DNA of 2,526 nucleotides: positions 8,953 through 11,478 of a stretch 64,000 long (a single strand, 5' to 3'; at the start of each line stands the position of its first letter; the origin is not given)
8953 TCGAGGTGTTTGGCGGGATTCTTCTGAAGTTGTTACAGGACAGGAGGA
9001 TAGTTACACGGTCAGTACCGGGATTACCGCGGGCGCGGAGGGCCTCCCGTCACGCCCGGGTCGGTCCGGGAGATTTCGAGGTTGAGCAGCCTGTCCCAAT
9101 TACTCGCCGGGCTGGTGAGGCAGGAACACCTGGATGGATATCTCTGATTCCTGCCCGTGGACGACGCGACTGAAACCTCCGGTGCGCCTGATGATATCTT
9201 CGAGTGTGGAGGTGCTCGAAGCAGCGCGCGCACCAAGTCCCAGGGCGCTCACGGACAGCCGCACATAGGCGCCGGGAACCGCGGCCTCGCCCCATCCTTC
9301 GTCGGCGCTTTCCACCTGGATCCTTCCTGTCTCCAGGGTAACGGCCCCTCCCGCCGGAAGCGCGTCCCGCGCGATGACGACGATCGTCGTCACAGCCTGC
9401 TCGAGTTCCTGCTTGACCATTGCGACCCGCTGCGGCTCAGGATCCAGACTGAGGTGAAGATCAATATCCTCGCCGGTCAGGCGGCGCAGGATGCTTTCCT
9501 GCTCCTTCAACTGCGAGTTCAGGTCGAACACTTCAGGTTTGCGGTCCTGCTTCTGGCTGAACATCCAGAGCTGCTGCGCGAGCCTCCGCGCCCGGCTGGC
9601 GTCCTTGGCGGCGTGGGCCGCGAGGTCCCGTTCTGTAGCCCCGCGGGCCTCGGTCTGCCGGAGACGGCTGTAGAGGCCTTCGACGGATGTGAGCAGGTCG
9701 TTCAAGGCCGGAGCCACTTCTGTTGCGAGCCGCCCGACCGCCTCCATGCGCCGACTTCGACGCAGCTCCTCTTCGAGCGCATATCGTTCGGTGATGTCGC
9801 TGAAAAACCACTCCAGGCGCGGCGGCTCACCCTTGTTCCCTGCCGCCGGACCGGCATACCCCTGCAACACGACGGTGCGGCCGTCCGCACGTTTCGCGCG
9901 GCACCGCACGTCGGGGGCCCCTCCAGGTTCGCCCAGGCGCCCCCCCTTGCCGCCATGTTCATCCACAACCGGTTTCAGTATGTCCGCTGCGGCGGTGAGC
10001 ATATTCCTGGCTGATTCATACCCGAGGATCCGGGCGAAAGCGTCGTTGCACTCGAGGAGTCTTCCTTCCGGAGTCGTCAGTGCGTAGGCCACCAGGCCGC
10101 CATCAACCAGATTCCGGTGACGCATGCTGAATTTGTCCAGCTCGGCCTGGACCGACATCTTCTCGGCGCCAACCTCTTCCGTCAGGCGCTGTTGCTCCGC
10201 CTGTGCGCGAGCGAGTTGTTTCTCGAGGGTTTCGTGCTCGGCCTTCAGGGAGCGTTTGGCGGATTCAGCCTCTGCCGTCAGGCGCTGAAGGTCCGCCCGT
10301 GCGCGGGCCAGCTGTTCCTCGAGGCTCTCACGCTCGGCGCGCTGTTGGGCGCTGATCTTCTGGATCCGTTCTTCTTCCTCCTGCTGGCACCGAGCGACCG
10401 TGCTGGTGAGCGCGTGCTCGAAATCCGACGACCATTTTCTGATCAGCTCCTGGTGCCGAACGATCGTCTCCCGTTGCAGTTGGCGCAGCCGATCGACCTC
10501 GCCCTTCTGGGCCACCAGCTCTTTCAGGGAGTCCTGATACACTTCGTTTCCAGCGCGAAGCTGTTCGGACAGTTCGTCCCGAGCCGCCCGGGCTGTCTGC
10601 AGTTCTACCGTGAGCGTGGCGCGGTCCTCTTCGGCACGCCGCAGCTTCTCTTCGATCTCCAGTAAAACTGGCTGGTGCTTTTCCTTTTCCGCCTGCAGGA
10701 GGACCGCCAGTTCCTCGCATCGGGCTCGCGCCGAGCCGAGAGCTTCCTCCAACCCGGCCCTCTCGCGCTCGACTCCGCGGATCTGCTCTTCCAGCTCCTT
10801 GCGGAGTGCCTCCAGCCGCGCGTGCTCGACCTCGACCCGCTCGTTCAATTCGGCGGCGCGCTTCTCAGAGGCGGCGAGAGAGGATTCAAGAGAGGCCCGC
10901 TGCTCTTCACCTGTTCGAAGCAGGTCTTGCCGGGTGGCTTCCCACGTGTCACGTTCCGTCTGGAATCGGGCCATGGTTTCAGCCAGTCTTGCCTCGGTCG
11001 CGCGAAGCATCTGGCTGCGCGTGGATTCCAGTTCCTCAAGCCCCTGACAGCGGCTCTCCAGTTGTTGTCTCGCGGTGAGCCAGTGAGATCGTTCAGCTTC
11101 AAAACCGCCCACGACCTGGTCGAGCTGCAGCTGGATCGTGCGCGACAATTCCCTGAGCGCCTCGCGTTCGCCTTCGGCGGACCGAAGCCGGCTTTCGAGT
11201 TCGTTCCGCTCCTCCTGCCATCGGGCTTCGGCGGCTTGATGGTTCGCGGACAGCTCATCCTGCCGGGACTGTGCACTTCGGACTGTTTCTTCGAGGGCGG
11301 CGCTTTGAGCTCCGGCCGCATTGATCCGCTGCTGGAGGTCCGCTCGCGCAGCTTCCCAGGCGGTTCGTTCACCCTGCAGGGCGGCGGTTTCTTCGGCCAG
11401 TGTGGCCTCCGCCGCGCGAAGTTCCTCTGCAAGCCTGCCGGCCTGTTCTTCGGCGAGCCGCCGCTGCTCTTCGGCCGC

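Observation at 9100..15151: PilZ gene plus giant REC-REC-PAS-rod-PAS-pseudokinase: candidate c-di-GMP-linked signalling scaffold or filament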

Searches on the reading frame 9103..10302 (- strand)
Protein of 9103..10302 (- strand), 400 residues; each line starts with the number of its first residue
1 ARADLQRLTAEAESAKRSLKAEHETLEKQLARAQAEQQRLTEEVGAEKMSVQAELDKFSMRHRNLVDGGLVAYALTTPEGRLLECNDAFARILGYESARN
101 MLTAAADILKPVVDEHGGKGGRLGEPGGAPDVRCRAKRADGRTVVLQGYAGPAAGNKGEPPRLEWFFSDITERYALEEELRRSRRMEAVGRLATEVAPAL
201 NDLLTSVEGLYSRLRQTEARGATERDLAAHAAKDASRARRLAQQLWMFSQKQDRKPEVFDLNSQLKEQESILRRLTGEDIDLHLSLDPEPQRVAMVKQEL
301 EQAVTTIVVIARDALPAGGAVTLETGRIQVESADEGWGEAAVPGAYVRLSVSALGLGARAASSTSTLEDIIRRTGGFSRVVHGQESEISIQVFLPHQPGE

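Call 10: find_homologous_proteins(query=window:9103-10197:-)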
Query seq(365 aa) (365 aa): 118 proteins with E <= 0.001 among 8000 candidates.
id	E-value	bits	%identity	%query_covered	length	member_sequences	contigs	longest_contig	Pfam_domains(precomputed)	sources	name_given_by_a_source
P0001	3.2e-198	676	86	100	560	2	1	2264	-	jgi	-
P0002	1.7e-172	591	75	100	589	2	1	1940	-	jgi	-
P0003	1.9e-108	381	85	59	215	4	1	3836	-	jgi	-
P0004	9.6e-86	306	71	56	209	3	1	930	-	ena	-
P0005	8.7e-44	168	34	95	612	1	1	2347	PF08447.19,PF13426.14,PF13188.14,PF08448.17,PF02518.32,PF00512.32,PF00989.32,PF00072.31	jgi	jgi:PAS domain S-box-containing protein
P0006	4.3e-37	146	33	92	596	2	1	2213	PF08447.19,PF13426.14,PF13188.14,PF08448.17,PF02518.32,PF00512.32,PF00989.32,PF00072.31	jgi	jgi:hypothetical protein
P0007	1.2e-34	138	33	93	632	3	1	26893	PF13426.14,PF13188.14,PF02518.32,PF00512.32,PF00989.32,PF00072.31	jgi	jgi:hypothetical protein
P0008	1.3e-32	131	32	91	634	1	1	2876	PF13426.14,PF13188.14,PF02518.32,PF00512.32,PF00989.32,PF00072.31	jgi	jgi:two-component system cell cycle sensor histidine kinase/response regulator CckA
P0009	1.7e-30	125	32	87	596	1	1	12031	PF08447.19,PF13426.14,PF08448.17,PF02518.32,PF00512.32,PF00989.32,PF00072.31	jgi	-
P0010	1.8e-30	124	32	87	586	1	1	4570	PF08447.19,PF13426.14,PF08448.17,PF02518.32,PF00512.32,PF00989.32,PF00072.31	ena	-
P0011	1.9e-30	124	32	87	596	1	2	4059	PF08447.19,PF13426.14,PF08448.17,PF02518.32,PF00512.32,PF00989.32,PF00072.31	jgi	-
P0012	2.1e-30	124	32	87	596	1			PF08447.19,PF13426.14,PF08448.17,PF02518.32,PF00512.32,PF00989.32,PF00072.31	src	-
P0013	4.5e-30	123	31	81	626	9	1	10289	PF08447.19,PF13426.14,PF08448.17,PF02518.32,PF00512.32,PF00989.32,PF00072.31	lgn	-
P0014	1.0e-29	122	31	88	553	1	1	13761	PF13426.14,PF13188.14,PF02518.32,PF00512.32,PF00989.32,PF00072.31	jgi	jgi:PAS domain S-box-containing protein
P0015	4.4e-29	120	31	81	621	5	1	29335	PF08447.19,PF13426.14,PF08448.17,PF02518.32,PF00512.32,PF00989.32,PF00072.31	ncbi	-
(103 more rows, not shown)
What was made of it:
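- On Pseudo-histidine kinase (functional class, e.g. DivL): Homology at E 1e-44 to real kinases (call 10).
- The next-best homologues (31-34% identity, E to 1e-44) are PAS-HisKA-HATPase-REC hybrids annotated CckA (call 10).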

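Call 13: find_related_loci(query=window:9103-10197:-, collection=genome_contigs, flank=10000)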
Query seq(365 aa) (365 aa) in genome_contigs; peptide patterns used: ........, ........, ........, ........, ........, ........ (x = any residue, [..] = any of these).
91 stretches matched a pattern, but none encodes a relative of the query by tblastn (E <= 1e-3).
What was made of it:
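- Tried and rejected: A scan of genome_contigs with the C-terminal head found no relative among GTDB species representatives (call 13).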

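Call 15: find_related_loci(query=A2, collection=metagenome_contigs, flank=10000)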
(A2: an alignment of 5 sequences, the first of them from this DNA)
Query A2 (365 aa) in metagenome_contigs; peptide patterns used: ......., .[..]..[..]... (x = any residue, [..] = any of these).
600 stretches matched a pattern (row limit reached: there are more); 2 encode a relative of the query (tblastn E <= 1e-3); 2 distinct loci.
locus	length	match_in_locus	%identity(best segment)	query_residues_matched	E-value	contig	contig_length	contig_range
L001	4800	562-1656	86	1-365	0e+0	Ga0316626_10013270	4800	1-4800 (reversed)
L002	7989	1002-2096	75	1-365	0e+0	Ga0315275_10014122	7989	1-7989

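Call 22: search_protein_families(library=pfam, max_evalue=0.01, proteins=[L001:2104-3753:+, L001:3996-4340:-, L002:2141-2530:+, L002:2527-2967:+, L002:3114-4823:+, L002:4828-5910:+, L002:6009-7727:+])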
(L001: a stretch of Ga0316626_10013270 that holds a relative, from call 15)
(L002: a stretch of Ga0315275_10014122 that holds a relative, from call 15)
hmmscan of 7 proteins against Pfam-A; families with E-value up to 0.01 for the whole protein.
L001:2104-3753:+ (549 aa): 4 families
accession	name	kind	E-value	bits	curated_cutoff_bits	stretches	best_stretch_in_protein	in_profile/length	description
PF02878.22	PGM_PMM_I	-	3.4e-30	104.9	22.5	1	41-180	3-133/138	Phosphoglucomutase/phosphomannomutase, alpha/beta/alpha domain I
PF02880.22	PGM_PMM_III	-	2.1e-29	102.4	20.7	1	322-441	1-114/115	Phosphoglucomutase/phosphomannomutase, alpha/beta/alpha domain III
PF02879.22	PGM_PMM_II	-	1.7e-11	45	29.3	1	211-316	2-101/103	Phosphoglucomutase/phosphomannomutase, alpha/beta/alpha domain II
PF00408.26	PGM_PMM_IV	-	4.9e-06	26.9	23.1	1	484-539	21-67/68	Phosphoglucomutase/phosphomannomutase, C-terminal domain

L001:3996-4340:- (114 aa): 0 families

L002:2141-2530:+ (129 aa): 3 families
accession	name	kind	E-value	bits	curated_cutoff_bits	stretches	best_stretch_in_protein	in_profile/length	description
PF22513.2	FitA-like_RHH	-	4.7e-09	36.5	27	1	50-88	1-39/39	Antitoxin FitA-like, ribbon-helix-helix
PF05534.18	HicB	-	0.00021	21.6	21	1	57-84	24-51/51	HicB family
PF09386.16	ParD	-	0.0022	18.8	27.3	1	52-108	4-55/80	Antitoxin ParD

L002:2527-2967:+ (146 aa): 1 family
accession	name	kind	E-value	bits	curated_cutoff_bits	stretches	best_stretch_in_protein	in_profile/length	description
PF01850.27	PIN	-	2.7e-13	51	23.6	1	7-129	1-116/120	PIN domain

L002:3114-4823:+ (569 aa): 4 families
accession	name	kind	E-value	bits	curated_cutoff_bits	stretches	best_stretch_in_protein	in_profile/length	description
PF02878.22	PGM_PMM_I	-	2.2e-30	105.6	22.5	1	51-190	3-133/138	Phosphoglucomutase/phosphomannomutase, alpha/beta/alpha domain I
PF02880.22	PGM_PMM_III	-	3.9e-29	101.6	20.7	1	332-449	1-112/115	Phosphoglucomutase/phosphomannomutase, alpha/beta/alpha domain III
PF02879.22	PGM_PMM_II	-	4.8e-12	46.7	29.3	1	221-326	2-101/103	Phosphoglucomutase/phosphomannomutase, alpha/beta/alpha domain II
PF00408.26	PGM_PMM_IV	-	3.1e-05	24.4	23.1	1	501-544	20-62/68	Phosphoglucomutase/phosphomannomutase, C-terminal domain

L002:4828-5910:+ (360 aa): 1 family
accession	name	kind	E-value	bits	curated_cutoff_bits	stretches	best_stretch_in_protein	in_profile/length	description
PF00923.25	TAL_FSA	-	4.4e-73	246.6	27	1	14-348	1-283/285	Transaldolase/Fructose-6-phosphate aldolase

L002:6009-7727:+ (572 aa): 1 family
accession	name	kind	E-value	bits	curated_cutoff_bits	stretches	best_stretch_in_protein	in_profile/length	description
PF00342.24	PGI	-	1.1e-225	750.3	22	1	83-567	1-486/486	Phosphoglucose isomerase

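Call 67: predict_structure(alignment_id=A7)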
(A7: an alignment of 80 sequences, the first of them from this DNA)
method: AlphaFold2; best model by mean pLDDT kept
length: 344 residues; sequences in the alignment: 80
mean_pLDDT: 87.5   pTM: 0.56
mean pLDDT of the five models: 87.5, 86.7, 84.9, 84.6, 83.9
residues with pLDDT >= 90: 198; 70-90: 111; 50-70: 33; < 50: 2
segments of 3 or more residues with pLDDT < 50: none
pLDDT, mean of each block of 10 residues (from residue 1): 69 89 92 96 92 65 61 79 95 90 91 94 86 82 89 89 80 89 84 71 97 96 97 97 94 94 97 88 89 94 76 92 89 96 87
secondary structure, 60 per line:
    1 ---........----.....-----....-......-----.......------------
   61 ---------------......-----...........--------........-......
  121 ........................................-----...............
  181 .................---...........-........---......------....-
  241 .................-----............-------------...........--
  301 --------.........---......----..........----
elements in order: H4-11 E16-20 E26-29 H31-36 H42-48 E76-81 E87-97 E106-113 H115-160 H166-197 E201-204 H205-211 H213-220 E224-229 E236-239 H241-257 E263-274 E288-298 H309-317 E321-326 E331-340
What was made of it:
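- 9796..10125 (-): PAS2 (aa 1451-1560). AF2 model residues 4-113 form a PAS fold at pLDDT mostly 79-96, with a dip to 61-65 in the 50s-60s loop (call 67).
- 9544..9792 (-): DHp-like helical hairpin (aa 1562-1644) with Pro1589 where the phospho-accepting His belongs. AF2 helices 115-160 and 166-197 (call 67).
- On Histidine kinase (HisKA + HATPase_c, CckA-like): AF2 pLDDT 87.5, with helices 115-160 and 166-197 followed by an alpha/beta domain (call 67).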

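Call 70: fold_search(model_id=the predicted structure, library=pdb)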
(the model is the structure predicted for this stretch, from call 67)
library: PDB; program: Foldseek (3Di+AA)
matches with E <= 10: 1078; with E <= 0.001: 310
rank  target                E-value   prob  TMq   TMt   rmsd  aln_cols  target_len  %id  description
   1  8a6x_B                6.9e-19  1.00  0.31  0.30  21.5       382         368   18  Crystal structure of a chimeric LOV-Histidine kinase SB2F1 (asymmetrical variant, trigonal form with long c axis) (released 2024-01-10)
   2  8a52_A                1.2e-18  1.00  0.32  0.31  20.7       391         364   17  Crystal structure of a chimeric LOV-Histidine kinase SB2F1 (asymmetrical variant, trigonal form with long c-axis) (released 2023-12-27)
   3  8a7h_A                9.1e-18  1.00  0.32  0.30  20.5       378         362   17  Crystal structure of a chimeric LOV-Histidine kinase SB2F1-I66R mutant (light state; asymmetrical variant, trigonal fo (released 2024-01-10)
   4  8a3u                  1.3e-17  1.00  0.31  0.29  20.7       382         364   18  Crystal structure of a chimeric LOV-Histidine kinase SB2F1 (symmetrical variant, trigonal form with short c-axis) (released 2023-12-20)
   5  8a7f_B                1.8e-17  1.00  0.32  0.30  21.2       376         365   18  Crystal structure of a chimeric LOV-Histidine kinase SB2F1-I66R mutant (asymmetrical variant, trigonal form with long  (released 2024-01-10)
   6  8a7f_A                3.1e-17  1.00  0.31  0.29  20.3       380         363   17  Crystal structure of a chimeric LOV-Histidine kinase SB2F1-I66R mutant (asymmetrical variant, trigonal form with long  (released 2024-01-10)
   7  4gcz_B                5.1e-17  1.00  0.44  0.41  10.2       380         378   16  Structure of a blue-light photoreceptor (released 2013-06-19)
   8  4gcz_A                3.2e-16  1.00  0.37  0.36  15.7       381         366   16  Structure of a blue-light photoreceptor (released 2013-06-19)
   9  9a5d_A                1.3e-14  1.00  0.46  0.30   8.9       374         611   13  Integrative model of WALK-YYCH by crosslinking MS and deep learning (released 2024-09-18)
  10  5idj                  1.1e-12  1.00  0.36  0.50  13.7       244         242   27  Bifunctional histidine kinase CckA (domains DHp-CA) in complex with ADP/Mg2+ (released 2016-10-05)
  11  4i5s_A                3.3e-12  1.00  0.36  0.34  12.8       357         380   14  Structure and function of sensor histidine kinase (released 2013-03-27)
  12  8isj_B                4.2e-12  1.00  0.35  0.17  14.4       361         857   13  Pr conformer of Arabidopsis thaliana phytochrome A - AtphyA-Pr (released 2023-08-09)
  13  7rzw_B                4.2e-12  1.00  0.32  0.14  14.8       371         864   13  CryoEM structure of Arabidopsis thaliana phytochrome B (released 2022-04-13)
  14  8isi_A                5.9e-12  1.00  0.34  0.16  14.7       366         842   13  Photochromobilin-free form of Arabidopsis thaliana phytochrome A - apo-AtphyA (released 2023-08-09)
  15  8isj_A                1.2e-11  1.00  0.36  0.16  14.4       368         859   13  Pr conformer of Arabidopsis thaliana phytochrome A - AtphyA-Pr (released 2023-08-09)
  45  5idm_A                3.2e-09  1.00  0.35  0.66   5.1       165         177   26  Bifunctional histidine kinase CckA (domain, CA) in complex with c-di-GMP and AMPPNP/Mg2+ (released 2016-10-05)
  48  5idm_B                4.1e-09  1.00  0.35  0.65   4.9       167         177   26  Bifunctional histidine kinase CckA (domain, CA) in complex with c-di-GMP and AMPPNP/Mg2+ (released 2016-10-05)
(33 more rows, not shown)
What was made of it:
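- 9103..9534 (-): CA-like alpha/beta domain (aa 1648-1791) without the N-box Asn (I1701), the G1 Asp (A1744) or the whole F/G2 ATP lid (20-residue deletion). AF2 plus Foldseek: PAS/LOV histidine kinases, CckA 5idj/5idm, RetS (calls 67, 70).
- On Histidine kinase (HisKA + HATPase_c, CckA-like): Foldseek probability 1.00 to PAS/LOV kinases, CckA, ZraS and RetS (call 70).
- Closest known: DivL. Same: RetS is among the Foldseek matches (call 70).
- A continuous 46-residue helix runs from PAS2 into the DHp, and the top Foldseek hits are dimeric LOV/PAS kinases (calls 67, 70). RetS is among the structural matches (call 70).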

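Call 75: search_protein_families(library=ncbifam, max_evalue=0.01, proteins=[window:9103-10302:-])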
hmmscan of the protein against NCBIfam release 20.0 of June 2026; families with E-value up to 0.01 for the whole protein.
window:9103-10302:- (400 aa): 10 families
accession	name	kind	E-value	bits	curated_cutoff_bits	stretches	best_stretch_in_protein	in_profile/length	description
NF046020.1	HisKinCckABruc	equivalog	3.6e-29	101.2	1000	1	52-359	338-650/868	cell cycle histidine kinase CckA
NF010076.0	PRK13557.1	subfamily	8.9e-28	97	631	1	163-359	134-337/540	histidine kinase famiy protein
NF046026.1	HisKinCckACaul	equivalog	2.7e-26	91.9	1000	1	76-345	202-462/678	cell cycle histidine kinase CckA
NF010411.0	PRK13837.1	equivalog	4.7e-25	87.7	647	1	171-359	432-620/828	two-component system VirA-like sensor kinase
NF008468.0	PRK11360.1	equivalog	9.6e-17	60.6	646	1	166-329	373-536/616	two-component system sensor histidine kinase AtoS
NF047466.1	hybrid_RR_LvrB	exception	1.2e-10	41.1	500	1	171-359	134-319/377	hybrid histidine kinase/response regulator LvrB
NF007688.0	PRK10364.1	equivalog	1.3e-09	37.4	479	1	172-327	223-379/460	two-component system sensor histidine kinase ZraS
TIGR00229.1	sensory_box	domain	1.5e-08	34.8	22.9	1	61-180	6-126/126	PAS domain S-box protein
NF052574.1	HisKinEspCMyxo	equivalog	1.6e-08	33.3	1200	1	40-338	268-568/785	serine histidine kinase EspC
TIGR02916.1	PEP_his_kin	equivalog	0.00012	20.8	300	1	173-336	459-620/679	XrtA/PEP-CTERM system histidine kinase PrsK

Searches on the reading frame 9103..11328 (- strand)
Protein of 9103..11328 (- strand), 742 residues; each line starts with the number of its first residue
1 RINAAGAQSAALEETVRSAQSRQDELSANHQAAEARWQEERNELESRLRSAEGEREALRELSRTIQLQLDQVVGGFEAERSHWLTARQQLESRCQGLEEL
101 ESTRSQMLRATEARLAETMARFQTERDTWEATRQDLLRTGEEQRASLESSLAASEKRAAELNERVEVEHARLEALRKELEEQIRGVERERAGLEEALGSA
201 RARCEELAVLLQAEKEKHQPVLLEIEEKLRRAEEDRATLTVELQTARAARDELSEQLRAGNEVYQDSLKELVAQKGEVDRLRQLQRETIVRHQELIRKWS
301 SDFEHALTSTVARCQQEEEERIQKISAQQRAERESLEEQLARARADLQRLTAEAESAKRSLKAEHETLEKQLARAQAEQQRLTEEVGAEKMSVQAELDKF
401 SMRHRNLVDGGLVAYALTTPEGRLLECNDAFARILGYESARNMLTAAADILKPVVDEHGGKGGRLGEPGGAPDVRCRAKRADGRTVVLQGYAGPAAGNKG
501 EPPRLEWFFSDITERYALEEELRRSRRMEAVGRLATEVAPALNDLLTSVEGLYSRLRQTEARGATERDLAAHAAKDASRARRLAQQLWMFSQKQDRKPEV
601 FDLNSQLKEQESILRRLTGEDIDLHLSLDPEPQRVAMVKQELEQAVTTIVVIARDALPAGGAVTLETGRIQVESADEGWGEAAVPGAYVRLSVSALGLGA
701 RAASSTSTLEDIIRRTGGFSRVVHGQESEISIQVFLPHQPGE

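Call 9: search_protein_families(library=pfam, max_evalue=0.1, proteins=[window:9103-11328:-])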
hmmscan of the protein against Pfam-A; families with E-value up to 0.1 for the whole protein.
seq(742 aa): 2 families
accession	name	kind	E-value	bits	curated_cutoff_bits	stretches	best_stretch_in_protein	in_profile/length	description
PF13188.13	PAS_8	-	1.8e-05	24.9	21.8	1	403-448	2-47/65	PAS domain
PF13426.13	PAS_9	-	0.00011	22.8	27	1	413-440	2-29/103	PAS domain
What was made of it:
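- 9796..10125 (-): PAS_8 and PAS_9 hits (call 9).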
